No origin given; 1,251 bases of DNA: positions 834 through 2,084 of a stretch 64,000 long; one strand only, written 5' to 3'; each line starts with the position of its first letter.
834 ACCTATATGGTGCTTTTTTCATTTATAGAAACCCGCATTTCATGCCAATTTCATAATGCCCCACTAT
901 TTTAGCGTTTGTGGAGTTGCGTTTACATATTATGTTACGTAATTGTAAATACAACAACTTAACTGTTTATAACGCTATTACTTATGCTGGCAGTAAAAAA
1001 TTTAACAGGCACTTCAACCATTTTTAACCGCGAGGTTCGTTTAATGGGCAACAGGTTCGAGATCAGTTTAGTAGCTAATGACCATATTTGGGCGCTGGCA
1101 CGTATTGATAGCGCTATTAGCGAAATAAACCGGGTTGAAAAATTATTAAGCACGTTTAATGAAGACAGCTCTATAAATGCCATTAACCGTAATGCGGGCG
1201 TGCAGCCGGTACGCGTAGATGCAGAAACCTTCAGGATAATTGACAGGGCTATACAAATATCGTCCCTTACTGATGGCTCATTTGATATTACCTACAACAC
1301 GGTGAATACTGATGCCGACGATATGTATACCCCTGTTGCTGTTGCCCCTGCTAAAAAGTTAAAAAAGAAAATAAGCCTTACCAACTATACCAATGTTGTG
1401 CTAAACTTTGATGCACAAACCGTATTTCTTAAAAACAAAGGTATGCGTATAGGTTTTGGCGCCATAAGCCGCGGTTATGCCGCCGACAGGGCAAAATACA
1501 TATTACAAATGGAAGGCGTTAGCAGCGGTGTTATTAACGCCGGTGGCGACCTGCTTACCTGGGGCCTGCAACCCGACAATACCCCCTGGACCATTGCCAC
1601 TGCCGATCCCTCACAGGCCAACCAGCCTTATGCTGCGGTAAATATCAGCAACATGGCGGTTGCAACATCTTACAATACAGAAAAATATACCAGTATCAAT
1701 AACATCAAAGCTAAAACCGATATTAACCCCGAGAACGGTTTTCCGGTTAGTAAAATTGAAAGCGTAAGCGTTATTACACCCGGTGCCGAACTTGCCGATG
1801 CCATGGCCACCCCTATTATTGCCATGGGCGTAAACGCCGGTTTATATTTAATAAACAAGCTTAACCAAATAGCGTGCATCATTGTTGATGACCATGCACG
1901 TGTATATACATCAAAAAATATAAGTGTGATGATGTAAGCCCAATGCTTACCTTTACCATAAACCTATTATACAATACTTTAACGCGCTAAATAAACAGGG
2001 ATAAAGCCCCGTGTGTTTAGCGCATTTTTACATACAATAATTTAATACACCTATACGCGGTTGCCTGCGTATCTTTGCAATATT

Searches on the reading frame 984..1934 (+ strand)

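Call 105: search_protein_families(library=padloc, alignment_id=A7, max_evalue=1e-8)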
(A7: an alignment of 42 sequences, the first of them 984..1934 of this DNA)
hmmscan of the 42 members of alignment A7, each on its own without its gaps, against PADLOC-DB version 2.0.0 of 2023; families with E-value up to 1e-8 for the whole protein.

A. member 1, window:984-1934:+ (317 aa): 0 families

B. families by the number of members that match (of 42 scanned): 10 families
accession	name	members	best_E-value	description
PDLC01995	RtcR_PspF2--CARF_AAA_HTH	1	1.1e-102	-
PDLC01994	RtcR_PspF1--CARF_AAA_HTH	1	2.4e-55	-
PDLC01993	RtcR--CARF_AAA_HTH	1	3.4e-53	-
PDLC03816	RTasPolA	1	4.3e-37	DRT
PDLC00609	ZorB1|ZorB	1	3.7e-18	MotB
PDLC00612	ZorB1|ZorB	1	1e-15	MotB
PDLC04134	mad2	1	8e-15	mads_2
PDLC00651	ZorB3|ZorB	1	1.1e-14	MotB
PDLC01090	C3a194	1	1.7e-11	AA transporter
PDLC00610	ZorB1|ZorB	1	9.2e-11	MotB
